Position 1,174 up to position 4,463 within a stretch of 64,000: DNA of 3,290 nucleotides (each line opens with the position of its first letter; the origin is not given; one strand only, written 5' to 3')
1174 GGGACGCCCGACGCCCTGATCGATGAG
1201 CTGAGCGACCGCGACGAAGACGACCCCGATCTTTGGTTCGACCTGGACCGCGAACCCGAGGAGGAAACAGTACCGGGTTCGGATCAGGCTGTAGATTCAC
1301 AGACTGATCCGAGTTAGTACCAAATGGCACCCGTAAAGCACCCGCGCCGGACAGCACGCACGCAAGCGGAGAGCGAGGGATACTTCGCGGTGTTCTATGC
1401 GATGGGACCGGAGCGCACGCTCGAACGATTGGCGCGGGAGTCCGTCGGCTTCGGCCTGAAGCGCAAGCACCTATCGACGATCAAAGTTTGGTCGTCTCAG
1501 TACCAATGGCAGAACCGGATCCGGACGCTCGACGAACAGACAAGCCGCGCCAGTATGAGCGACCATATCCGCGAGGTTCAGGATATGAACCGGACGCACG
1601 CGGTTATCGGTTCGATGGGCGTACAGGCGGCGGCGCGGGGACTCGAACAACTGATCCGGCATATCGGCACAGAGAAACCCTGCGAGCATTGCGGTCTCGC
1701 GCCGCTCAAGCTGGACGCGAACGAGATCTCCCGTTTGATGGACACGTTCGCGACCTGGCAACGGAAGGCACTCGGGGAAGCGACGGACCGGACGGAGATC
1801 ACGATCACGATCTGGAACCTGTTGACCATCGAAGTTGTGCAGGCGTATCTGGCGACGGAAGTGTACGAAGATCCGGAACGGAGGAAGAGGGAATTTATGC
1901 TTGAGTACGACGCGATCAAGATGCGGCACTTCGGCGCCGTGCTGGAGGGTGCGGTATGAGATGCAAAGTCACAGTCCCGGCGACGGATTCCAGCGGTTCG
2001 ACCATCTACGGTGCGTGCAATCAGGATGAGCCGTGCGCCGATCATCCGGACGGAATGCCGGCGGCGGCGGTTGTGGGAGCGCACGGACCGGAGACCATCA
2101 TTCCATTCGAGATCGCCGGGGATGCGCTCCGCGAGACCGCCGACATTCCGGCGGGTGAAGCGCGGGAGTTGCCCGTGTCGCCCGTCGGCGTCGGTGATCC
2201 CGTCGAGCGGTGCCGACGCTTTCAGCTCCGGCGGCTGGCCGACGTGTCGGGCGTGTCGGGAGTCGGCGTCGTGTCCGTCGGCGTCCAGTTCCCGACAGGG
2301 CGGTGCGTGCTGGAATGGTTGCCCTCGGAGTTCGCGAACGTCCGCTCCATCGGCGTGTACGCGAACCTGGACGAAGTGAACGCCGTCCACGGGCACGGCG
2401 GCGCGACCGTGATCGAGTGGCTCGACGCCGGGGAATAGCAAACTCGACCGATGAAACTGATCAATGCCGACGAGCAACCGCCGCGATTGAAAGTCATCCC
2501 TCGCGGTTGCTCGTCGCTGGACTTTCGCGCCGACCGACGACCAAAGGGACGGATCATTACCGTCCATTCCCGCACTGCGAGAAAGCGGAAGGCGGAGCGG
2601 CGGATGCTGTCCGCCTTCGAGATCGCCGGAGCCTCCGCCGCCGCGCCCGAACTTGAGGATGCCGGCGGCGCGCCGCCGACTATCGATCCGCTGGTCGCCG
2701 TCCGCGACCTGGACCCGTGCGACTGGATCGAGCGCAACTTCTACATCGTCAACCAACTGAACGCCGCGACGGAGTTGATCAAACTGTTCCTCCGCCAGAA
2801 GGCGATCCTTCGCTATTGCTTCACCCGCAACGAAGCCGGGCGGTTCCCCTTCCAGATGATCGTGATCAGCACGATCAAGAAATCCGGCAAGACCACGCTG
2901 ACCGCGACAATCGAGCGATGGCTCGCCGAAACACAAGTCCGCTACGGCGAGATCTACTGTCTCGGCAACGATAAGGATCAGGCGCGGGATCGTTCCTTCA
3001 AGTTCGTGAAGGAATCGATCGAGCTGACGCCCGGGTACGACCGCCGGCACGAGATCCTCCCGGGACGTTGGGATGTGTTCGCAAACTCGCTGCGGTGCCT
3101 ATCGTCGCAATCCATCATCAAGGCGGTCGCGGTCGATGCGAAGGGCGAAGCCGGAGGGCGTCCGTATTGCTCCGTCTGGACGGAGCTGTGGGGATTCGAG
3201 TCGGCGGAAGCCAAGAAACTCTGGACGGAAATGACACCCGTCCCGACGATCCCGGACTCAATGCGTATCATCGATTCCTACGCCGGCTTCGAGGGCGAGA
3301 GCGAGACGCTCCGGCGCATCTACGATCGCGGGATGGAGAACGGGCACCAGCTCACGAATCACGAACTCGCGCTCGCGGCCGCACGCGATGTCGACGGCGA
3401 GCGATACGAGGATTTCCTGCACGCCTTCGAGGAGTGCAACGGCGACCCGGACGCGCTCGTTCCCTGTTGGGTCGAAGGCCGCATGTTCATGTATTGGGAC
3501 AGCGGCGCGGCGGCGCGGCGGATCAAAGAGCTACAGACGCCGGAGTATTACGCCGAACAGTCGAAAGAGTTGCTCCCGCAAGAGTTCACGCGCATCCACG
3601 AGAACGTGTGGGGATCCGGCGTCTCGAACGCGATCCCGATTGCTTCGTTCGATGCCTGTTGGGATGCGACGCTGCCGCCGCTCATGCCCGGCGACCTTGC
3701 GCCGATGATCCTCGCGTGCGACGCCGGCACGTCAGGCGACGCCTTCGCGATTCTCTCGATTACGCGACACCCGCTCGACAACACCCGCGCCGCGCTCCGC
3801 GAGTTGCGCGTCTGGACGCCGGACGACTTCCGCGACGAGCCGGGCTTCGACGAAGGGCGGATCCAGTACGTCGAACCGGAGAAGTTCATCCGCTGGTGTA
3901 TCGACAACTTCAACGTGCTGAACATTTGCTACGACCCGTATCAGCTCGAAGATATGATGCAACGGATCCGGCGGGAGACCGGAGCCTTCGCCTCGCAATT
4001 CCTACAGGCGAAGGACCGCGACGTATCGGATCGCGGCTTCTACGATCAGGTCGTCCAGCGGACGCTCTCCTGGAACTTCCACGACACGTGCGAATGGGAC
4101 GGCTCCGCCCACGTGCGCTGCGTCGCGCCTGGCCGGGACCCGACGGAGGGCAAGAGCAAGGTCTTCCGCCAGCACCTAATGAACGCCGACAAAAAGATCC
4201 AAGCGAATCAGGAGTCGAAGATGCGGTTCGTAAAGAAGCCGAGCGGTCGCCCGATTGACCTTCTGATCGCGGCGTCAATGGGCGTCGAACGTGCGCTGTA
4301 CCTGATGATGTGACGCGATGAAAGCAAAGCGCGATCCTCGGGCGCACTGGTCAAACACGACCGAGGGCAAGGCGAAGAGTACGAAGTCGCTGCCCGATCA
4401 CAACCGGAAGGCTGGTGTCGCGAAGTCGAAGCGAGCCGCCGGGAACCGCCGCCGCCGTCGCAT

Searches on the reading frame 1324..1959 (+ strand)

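Call 59: search_protein_families(library=phrogs, proteins=[window:1324-1959:+], max_evalue=0.01)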
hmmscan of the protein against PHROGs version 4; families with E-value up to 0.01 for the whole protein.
window:1324-1959:+ (211 aa): 1 family
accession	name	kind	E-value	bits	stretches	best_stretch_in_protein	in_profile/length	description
phrog_6299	-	head and packaging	3.4e-13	51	1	17-158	20-152/193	terminase small subunit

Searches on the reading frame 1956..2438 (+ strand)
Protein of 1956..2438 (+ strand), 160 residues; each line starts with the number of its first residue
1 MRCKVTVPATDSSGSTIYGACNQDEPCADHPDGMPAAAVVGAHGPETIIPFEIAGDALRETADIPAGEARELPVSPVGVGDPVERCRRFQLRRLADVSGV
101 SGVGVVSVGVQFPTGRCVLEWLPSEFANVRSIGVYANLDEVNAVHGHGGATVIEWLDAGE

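Call 59: search_protein_families(library=phrogs, proteins=[window:1956-2438:+], max_evalue=0.01)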
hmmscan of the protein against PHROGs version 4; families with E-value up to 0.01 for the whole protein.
window:1956-2438:+ (160 aa): 1 family
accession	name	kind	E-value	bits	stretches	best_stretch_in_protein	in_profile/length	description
phrog_7499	-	unknown function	2e-24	86.2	1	82-158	13-86/91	-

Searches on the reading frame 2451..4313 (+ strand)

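Call 14: search_protein_families(library=pfam, proteins=[window:2451-4313:+], max_evalue=0.01)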
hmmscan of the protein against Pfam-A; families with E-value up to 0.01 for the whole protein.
window:2451-4313:+ (620 aa): 1 family
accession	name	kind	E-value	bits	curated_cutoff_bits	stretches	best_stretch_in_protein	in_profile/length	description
PF20441.4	TerL_nuclease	-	3.5e-07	30.1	24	1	466-509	158-201/286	Terminase large subunit, endonuclease domain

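Call 15: search_protein_families(library=phrogs, proteins=[window:2451-4313:+], max_evalue=0.01)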
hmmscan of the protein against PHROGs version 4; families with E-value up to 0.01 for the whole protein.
window:2451-4313:+ (620 aa): 3 families
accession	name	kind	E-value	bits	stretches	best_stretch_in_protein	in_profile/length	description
phrog_9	-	head and packaging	4.5e-27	96.2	2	91-295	190-376/812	terminase large subunit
phrog_4914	-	head and packaging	6.1e-05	23.7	1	102-227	71-199/213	terminase large subunit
phrog_2699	-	head and packaging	0.0019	18.1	0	471-507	175-212/315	terminase large subunit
